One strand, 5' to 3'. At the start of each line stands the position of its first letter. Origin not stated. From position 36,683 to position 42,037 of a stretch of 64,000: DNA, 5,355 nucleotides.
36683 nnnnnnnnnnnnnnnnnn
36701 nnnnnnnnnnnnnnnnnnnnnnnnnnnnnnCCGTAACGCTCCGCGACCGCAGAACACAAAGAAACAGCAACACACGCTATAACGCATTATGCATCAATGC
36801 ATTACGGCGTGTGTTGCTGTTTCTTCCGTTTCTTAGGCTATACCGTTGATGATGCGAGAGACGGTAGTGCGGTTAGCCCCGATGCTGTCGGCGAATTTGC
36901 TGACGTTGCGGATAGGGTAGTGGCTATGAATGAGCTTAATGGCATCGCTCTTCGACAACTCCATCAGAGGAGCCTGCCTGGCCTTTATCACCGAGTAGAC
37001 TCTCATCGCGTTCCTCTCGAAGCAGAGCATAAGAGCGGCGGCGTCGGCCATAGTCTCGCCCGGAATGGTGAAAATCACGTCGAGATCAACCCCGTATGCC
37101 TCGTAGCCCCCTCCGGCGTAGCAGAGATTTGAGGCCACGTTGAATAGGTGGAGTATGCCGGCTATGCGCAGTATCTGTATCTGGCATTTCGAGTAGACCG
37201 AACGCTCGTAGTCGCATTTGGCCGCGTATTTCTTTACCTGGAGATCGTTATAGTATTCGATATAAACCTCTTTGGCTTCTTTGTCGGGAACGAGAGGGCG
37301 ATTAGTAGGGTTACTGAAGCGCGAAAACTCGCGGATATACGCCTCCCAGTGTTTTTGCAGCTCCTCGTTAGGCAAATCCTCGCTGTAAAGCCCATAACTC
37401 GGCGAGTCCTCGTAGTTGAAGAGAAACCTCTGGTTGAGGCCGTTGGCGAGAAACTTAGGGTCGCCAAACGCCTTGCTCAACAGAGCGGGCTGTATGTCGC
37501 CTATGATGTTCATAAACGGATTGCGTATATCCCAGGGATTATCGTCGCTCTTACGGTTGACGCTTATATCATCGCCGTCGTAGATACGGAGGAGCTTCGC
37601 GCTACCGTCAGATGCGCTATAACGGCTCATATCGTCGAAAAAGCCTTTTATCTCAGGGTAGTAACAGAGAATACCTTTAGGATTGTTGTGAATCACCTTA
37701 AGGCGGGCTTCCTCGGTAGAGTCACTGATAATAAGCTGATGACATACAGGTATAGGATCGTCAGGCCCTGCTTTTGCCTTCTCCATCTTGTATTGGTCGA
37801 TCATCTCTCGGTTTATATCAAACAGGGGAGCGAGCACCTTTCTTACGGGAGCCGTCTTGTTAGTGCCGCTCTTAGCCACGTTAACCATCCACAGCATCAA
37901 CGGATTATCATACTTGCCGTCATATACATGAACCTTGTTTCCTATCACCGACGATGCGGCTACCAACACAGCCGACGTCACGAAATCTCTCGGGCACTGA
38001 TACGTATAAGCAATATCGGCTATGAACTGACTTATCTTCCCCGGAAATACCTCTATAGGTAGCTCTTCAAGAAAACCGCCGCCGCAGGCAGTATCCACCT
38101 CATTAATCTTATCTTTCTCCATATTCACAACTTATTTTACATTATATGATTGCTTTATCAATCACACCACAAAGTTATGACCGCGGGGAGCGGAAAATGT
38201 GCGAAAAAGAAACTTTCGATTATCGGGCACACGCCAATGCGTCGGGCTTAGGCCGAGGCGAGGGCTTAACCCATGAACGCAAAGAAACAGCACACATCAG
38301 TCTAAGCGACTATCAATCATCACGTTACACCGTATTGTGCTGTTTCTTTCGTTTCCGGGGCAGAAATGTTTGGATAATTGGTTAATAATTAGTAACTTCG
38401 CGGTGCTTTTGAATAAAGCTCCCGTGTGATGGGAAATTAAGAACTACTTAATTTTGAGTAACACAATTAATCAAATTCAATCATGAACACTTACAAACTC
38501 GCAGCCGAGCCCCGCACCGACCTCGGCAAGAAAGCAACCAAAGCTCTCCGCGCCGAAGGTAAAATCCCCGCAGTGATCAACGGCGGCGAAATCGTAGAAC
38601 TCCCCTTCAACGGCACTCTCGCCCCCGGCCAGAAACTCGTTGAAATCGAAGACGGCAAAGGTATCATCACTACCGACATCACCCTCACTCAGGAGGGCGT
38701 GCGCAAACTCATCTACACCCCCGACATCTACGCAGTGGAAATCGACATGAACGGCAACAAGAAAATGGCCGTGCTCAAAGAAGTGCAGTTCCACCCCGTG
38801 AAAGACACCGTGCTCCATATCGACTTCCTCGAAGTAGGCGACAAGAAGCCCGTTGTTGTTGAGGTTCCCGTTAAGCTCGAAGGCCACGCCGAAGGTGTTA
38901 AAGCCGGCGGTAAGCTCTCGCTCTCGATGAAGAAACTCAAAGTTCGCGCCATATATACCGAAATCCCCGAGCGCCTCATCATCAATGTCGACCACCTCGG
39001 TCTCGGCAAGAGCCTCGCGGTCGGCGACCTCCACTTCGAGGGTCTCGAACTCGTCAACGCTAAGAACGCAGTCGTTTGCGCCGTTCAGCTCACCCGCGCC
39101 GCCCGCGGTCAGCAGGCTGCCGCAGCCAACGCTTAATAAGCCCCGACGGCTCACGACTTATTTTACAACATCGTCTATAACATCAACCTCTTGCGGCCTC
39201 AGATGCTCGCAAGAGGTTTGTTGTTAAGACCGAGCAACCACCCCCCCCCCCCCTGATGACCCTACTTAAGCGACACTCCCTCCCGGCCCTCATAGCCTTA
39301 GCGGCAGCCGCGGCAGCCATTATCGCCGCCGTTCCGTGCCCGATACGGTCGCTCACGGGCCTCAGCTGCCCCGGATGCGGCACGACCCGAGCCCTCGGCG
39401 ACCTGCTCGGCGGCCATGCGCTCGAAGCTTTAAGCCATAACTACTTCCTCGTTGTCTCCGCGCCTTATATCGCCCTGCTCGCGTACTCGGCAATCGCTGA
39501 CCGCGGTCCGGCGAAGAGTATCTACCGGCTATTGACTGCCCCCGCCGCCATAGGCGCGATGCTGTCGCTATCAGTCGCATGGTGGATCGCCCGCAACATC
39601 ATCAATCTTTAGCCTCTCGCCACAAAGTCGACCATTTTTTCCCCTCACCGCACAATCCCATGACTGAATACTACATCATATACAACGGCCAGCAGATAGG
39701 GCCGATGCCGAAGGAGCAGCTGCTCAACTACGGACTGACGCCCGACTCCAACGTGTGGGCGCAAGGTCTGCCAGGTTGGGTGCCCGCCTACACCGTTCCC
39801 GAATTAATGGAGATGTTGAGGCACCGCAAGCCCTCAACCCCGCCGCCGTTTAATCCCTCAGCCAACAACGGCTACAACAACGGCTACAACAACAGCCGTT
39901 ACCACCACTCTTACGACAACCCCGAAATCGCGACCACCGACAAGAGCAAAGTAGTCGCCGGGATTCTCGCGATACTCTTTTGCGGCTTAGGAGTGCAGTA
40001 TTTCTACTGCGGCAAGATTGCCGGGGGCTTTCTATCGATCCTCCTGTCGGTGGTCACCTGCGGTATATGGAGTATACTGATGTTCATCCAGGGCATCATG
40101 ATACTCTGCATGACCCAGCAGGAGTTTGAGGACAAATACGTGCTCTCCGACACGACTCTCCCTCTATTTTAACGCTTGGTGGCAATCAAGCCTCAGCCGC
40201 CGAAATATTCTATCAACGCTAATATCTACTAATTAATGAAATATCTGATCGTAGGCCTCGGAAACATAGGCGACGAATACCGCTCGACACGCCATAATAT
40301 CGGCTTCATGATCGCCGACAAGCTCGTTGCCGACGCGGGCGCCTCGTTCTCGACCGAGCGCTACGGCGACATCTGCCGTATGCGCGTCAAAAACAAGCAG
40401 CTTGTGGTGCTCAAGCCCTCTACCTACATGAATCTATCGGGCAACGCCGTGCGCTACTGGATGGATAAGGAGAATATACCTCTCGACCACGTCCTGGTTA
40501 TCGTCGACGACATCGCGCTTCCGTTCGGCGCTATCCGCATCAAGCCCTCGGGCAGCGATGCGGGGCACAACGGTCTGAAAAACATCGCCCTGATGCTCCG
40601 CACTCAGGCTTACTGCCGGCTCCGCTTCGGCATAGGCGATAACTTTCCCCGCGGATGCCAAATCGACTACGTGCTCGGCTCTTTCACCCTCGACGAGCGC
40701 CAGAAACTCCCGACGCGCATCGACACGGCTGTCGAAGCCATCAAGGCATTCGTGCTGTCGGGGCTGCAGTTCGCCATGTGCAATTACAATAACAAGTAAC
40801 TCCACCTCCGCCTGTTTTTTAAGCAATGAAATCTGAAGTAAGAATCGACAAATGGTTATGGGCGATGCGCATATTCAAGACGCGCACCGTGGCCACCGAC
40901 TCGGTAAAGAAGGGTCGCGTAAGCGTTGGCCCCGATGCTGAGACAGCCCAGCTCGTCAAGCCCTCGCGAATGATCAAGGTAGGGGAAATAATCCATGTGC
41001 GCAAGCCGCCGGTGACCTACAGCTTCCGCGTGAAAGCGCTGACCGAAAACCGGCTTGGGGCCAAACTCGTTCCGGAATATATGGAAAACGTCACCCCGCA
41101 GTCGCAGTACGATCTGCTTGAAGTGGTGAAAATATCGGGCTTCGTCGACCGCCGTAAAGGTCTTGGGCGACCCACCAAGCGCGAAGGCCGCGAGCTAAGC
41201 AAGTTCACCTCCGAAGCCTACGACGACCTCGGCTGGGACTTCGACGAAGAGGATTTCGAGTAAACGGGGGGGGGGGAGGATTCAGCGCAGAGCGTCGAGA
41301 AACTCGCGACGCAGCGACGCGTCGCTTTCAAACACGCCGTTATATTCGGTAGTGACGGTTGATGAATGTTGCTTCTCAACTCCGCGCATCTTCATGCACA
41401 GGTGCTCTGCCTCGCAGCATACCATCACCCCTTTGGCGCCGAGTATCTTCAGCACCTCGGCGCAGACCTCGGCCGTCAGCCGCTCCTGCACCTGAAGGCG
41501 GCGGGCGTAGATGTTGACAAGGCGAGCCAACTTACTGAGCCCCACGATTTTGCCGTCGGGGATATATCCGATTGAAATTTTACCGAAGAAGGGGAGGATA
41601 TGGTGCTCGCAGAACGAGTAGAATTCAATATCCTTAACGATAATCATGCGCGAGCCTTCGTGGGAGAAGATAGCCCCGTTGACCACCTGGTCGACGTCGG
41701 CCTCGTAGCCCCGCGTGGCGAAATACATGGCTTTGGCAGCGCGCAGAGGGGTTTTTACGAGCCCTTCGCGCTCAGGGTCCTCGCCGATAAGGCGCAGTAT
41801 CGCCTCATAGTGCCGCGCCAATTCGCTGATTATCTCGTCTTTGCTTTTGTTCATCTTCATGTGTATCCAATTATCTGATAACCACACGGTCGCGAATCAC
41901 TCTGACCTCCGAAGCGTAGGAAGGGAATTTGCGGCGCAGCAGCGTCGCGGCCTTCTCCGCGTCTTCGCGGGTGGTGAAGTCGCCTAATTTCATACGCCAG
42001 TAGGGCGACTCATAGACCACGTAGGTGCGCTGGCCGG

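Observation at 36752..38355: Lone DUF3987 gene bracketed by two same-length palindromic 81-bp elements: cassette-like unit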

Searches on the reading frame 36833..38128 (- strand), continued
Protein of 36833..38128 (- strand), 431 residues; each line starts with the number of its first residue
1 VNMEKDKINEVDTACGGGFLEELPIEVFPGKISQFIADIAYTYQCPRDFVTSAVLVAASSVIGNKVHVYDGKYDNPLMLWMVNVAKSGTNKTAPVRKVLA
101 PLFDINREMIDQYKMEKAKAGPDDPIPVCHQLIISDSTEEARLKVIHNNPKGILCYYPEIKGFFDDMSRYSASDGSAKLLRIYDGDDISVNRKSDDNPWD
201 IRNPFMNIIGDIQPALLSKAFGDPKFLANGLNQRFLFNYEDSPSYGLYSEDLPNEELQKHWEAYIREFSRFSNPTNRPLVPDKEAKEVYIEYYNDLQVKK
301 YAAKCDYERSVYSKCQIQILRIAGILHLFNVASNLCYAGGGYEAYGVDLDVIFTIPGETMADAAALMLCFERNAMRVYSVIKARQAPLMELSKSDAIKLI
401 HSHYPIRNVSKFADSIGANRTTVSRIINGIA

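Call 70: predict_structure(alignment_id=A1)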
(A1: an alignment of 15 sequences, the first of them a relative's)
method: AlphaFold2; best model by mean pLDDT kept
length: 429 residues; sequences in the alignment: 15
mean_pLDDT: 83.9   pTM: 0.80
mean pLDDT of the five models: 83.9, 82.6, 81.7, 76.9, 72.2
residues with pLDDT >= 90: 185; 70-90: 191; 50-70: 34; < 50: 19
segments of 3 or more residues with pLDDT < 50: 1-18
pLDDT, mean of each block of 10 residues (from residue 1): 33 38 89 94 91 95 89 92 86 94 92 88 84 80 80 90 72 80 85 81 92 89 86 88 70 93 87 87 96 95 91 94 93 66 66 96 94 90 58 85 90 89 84
secondary structure, 60 per line:
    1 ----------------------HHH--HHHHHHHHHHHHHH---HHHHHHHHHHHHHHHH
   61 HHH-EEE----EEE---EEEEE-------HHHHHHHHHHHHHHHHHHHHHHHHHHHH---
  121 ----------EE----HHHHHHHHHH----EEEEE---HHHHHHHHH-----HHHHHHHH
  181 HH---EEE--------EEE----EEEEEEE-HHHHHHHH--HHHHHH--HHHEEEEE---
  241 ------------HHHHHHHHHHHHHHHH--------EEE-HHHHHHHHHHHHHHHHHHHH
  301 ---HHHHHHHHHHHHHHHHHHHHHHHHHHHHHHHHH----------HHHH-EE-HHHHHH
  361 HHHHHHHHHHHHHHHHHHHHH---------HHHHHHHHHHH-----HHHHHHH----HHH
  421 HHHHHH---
elements in order: H28-41 H45-63 E65-67 E72-74 E78-82 H90-117 H137-146 E151-155 H159-167 H173-182 E186-188 E197-199 E204-210 H212-219 H222-227 E233-237 H253-268 E277-279 H281-300 H304-336 H347-350 H355-381 H391-401 H407-413 H418-426

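Call 73: fold_search(model_id=the predicted structure, library=pdb)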
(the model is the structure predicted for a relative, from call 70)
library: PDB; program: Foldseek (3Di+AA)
matches with E <= 10: 707; with E <= 0.001: 64
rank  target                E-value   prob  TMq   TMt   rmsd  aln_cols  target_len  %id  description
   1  7w1y_F                2.0e-05  1.00  0.43  0.30   9.1       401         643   13  Human MCM double hexamer bound to natural DNA duplex (polyAT/polyTA) (released 2023-02-08)
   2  6wgg_3                2.9e-05  1.00  0.38  0.27  20.3       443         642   12  Atomic model of pre-insertion mutant OCCM-DNA complex(ORC-Cdc6-Cdt1-Mcm2-7 with Mcm6 WHD truncation) (released 2020-07-15)
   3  9e2w_6                6.6e-05  1.00  0.31  0.22  13.5       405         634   13  Cryo-EM structure of yeast CMG helicase stalled at G4-containing DNA template, state 1 (released 2025-03-26)
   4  8s0e_3                8.5e-05  1.00  0.36  0.37  19.6       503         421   12  H. sapiens OCCM bound to double stranded DNA (released 2024-10-02)
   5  9gjw_7                1.1e-04  1.00  0.41  0.29  17.7       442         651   12  OCCM maturation intermediate stalled with an Arginine Finger mutation in Mcm2 (released 2025-03-05)
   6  9gjw_6                1.1e-04  1.00  0.37  0.25  18.1       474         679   12  OCCM maturation intermediate stalled with an Arginine Finger mutation in Mcm2 (released 2025-03-05)
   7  8b9a_6                1.3e-04  1.00  0.33  0.24  13.4       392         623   12  S. cerevisiae replisome + Ctf4, bound by pol alpha primase. Complex engaged with a fork DNA substrate containing a 60  (released 2023-08-09)
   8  5v8f_7                1.3e-04  1.00  0.32  0.21  17.6       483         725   11  Structural basis of MCM2-7 replicative helicase loading by ORC-Cdc6 and Cdt1 (released 2017-05-10)
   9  6wgi_3                1.5e-04  1.00  0.40  0.28  16.9       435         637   13  Atomic model of the mutant OCCM (ORC-Cdc6-Cdt1-Mcm2-7 with Mcm6 WHD truncation) loaded on DNA at 10.5 A resolution (released 2020-07-15)
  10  8s0f_3                1.8e-04  1.00  0.37  0.44   9.6       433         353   12  H. sapiens OC1M bound to double stranded DNA (released 2024-10-02)
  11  8s0a_6                1.9e-04  1.00  0.38  0.26  14.7       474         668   12  H. sapiens MCM2-7 hexamer bound to double stranded DNA (released 2024-10-02)
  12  8eag_F                2.0e-04  1.00  0.44  0.39   6.8       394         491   10  SsoMCM hexamer bound to Mg/ADP-BeFx and 12-mer oligo-dT. Class 2 (released 2022-12-14)
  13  9e2z_7                2.1e-04  1.00  0.43  0.34   6.5       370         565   13  Cryo-EM structure of human CMG helicase stalled at G4-containing DNA template (released 2025-03-26)
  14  7v3u_6                2.4e-04  1.00  0.40  0.28   9.0       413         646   12  Cryo-EM structure of MCM double hexamer with structured Mcm4-NSD (released 2022-04-13)
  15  7plo_2                3.1e-04  1.00  0.39  0.26  20.3       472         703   11  H. sapiens replisome-CUL2/LRR1 complex (released 2021-11-10)
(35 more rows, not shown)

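Call 89: search_protein_families(library=padloc, proteins=[P0001], max_evalue=0.01)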
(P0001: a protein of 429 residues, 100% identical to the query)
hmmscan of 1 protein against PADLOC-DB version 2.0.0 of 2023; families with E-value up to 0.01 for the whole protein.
P0001 (429 aa): 0 families

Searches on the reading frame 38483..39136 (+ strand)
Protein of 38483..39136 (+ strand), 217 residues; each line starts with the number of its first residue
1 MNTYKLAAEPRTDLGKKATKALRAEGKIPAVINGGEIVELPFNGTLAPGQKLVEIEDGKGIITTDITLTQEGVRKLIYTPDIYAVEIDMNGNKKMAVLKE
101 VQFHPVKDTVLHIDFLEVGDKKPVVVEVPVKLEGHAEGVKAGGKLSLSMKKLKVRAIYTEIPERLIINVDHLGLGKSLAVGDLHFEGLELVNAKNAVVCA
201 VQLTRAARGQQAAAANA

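Call 9: find_encoding_contigs(protein=window:38483-39136:+, flank=10000, max_places=10)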
Protein window:38483-39136:+ (217 aa): no gene with exactly this product is on record in the collection.

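Call 17: find_related_loci(query=window:38483-39136:+, collection=genome_contigs, flank=6000)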
Query window:38483-39136:+ (217 aa) in genome_contigs; peptide patterns used: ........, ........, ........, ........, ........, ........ (x = any residue, [..] = any of these).
599 stretches matched a pattern (row limit reached: there are more); 527 encode a relative of the query (tblastn E <= 1e-3); the best 80 are kept; 80 distinct loci.
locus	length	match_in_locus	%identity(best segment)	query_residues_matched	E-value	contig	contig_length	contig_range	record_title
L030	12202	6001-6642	79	1-214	9e-116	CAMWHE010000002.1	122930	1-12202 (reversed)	MAG TPA_asm: uncultured Bacteroidales bacterium isolate SRR14411283_bin.9_metawrap_v1.3_MAG genome assembly, contig: NOD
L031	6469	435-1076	78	1-214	1e-114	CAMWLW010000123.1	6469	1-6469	MAG TPA_asm: uncultured Bacteroidales bacterium isolate SRR14411330_bin.3_metawrap_v1.3_MAG genome assembly, contig: NOD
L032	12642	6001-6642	78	1-214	4e-113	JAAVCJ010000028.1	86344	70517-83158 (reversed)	MAG: Bacteroides sp. isolate Mgla_MAG_1-bin_20 c_000000023869, whole genome shotgun sequence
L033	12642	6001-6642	78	1-214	1e-111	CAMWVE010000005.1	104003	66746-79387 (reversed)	MAG TPA_asm: uncultured Porphyromonadaceae bacterium isolate SRR14411332_bin.10_metawrap_v1.3_MAG genome assembly, conti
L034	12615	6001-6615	80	1-205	1e-111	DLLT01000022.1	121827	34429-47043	MAG TPA_asm: Porphyromonadaceae bacterium UBA7555 UBA7555_contig_99, whole genome shotgun sequence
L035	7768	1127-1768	74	1-214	4e-111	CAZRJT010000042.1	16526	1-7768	MAG TPA_asm: uncultured Bacteroides sp. isolate SRP199465_co2_444 genome assembly, contig: NODE_10502_length_16526_cov_8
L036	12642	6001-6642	76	1-214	2e-111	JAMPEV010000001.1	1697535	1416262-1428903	MAG: Duncaniella sp. isolate NALB_7823_3 Scaffold_#1__SCF_001__1694635_bp, whole genome shotgun sequence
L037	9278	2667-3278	80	1-204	4e-111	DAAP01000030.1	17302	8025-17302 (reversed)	MAG TPA_asm: Bacteroidales bacterium H4 H4_contig_1835, whole genome shotgun sequence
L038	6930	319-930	80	1-204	8e-111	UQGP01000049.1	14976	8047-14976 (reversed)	uncultured Porphyromonadaceae bacterium isolate UMGS259 genome assembly, contig: NODE_961_length_14976_cov_7.240265, who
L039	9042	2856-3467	80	1-204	2e-110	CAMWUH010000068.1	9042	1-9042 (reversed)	MAG TPA_asm: uncultured Bacteroidales bacterium isolate SRR14411296_bin.6_metawrap_v1.3_MAG genome assembly, contig: NOD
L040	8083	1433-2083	80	1-217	2e-110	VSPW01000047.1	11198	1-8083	MAG: Muribaculaceae bacterium isolate SC1186_S39_bin.12 SC1186_S39_bin.12_contig_47, whole genome shotgun sequence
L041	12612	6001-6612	79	1-204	3e-110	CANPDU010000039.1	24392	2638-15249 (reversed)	MAG TPA_asm: uncultured Bacteroidales bacterium isolate SRR15730559_bin.35_metawrap_v1.3_MAG genome assembly, contig: NO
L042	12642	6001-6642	74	1-214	4e-110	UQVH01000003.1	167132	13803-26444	uncultured Bacteroidales bacterium isolate UMGS676 genome assembly, contig: NODE_66_length_167132_cov_9.686803, whole ge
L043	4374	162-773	77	1-204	3e-110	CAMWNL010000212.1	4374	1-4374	MAG TPA_asm: uncultured Bacteroidales bacterium isolate SRR14411242_bin.1_metawrap_v1.3_MAG genome assembly, contig: NOD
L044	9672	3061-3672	78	1-204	2e-109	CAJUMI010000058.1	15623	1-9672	MAG TPA_asm: uncultured Muribaculaceae bacterium isolate MGBC143869 genome assembly, contig: MGBC143869.58, whole genome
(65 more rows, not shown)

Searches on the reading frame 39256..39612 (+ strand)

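Call 43: search_protein_families(library=pfam, proteins=[window:39256-39612:+], max_evalue=0.0001)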
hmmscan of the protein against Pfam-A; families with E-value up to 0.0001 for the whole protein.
window:39256-39612:+ (118 aa): 1 family
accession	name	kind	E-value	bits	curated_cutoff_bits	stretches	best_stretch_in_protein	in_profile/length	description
PF10825.13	DUF2752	-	2.1e-16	60.2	27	1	28-75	1-48/49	Protein of unknown function (DUF2752)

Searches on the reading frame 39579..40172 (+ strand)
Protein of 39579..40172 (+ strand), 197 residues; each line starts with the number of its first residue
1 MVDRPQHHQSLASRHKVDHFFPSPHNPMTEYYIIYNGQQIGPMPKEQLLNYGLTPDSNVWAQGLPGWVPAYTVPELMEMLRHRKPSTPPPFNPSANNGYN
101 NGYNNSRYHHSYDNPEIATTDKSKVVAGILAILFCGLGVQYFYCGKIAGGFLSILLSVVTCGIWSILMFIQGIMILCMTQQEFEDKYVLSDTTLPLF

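Call 43: search_protein_families(library=pfam, proteins=[window:39579-40172:+], max_evalue=0.0001)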
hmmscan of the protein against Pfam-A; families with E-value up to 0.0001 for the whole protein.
window:39579-40172:+ (197 aa): 2 families
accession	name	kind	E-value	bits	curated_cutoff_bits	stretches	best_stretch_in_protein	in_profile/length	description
PF14237.11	GYF_2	-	3.9e-15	55.8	25.8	1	31-76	1-50/50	GYF domain 2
PF05154.21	TM2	-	4.6e-09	36.8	27.9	1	121-169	2-50/51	TM2 domain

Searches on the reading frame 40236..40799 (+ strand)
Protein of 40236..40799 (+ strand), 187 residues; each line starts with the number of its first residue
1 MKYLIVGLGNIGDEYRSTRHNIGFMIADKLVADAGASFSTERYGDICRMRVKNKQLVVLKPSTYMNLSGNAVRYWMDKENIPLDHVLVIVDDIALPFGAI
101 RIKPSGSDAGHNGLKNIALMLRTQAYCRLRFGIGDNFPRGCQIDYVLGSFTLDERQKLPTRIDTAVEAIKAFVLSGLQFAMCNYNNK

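Call 43: search_protein_families(library=pfam, proteins=[window:40236-40799:+], max_evalue=0.0001)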
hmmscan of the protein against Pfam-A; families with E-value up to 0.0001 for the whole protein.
window:40236-40799:+ (187 aa): 1 family
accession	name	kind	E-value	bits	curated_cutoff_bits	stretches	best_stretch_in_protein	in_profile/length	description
PF01195.25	Pept_tRNA_hydro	-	8.4e-61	205.4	27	1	4-185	1-183/183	Peptidyl-tRNA hydrolase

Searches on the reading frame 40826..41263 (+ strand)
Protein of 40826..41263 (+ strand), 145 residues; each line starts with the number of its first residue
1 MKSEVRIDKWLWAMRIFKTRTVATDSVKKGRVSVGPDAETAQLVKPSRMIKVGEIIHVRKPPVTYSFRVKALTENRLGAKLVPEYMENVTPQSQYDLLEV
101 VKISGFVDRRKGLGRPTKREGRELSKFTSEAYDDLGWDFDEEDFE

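Call 43: search_protein_families(library=pfam, proteins=[window:40826-41263:+], max_evalue=0.0001)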
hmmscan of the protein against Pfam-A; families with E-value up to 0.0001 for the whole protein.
window:40826-41263:+ (145 aa): 1 family
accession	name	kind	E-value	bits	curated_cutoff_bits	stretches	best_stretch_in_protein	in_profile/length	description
PF01479.30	S4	-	3.6e-06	27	22.8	1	5-36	1-32/48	S4 domain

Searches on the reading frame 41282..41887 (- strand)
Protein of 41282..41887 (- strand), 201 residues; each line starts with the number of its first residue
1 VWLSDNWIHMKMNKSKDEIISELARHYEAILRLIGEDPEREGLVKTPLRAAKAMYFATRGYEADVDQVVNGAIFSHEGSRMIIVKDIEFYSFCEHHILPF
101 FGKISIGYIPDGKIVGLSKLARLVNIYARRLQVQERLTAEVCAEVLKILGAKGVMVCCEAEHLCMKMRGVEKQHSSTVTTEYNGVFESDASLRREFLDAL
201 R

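Call 43: search_protein_families(library=pfam, proteins=[window:41282-41887:-], max_evalue=0.0001)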
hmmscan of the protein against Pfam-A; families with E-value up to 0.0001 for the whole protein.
window:41282-41887:- (201 aa): 2 families
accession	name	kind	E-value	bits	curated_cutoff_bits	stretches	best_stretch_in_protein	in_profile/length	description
PF01227.27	GTP_cyclohydroI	-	2.5e-70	236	27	1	25-200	3-178/179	GTP cyclohydrolase I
PF14489.11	QueF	-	2.6e-05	24.8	27.3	1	99-156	1-58/81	QueF-like protein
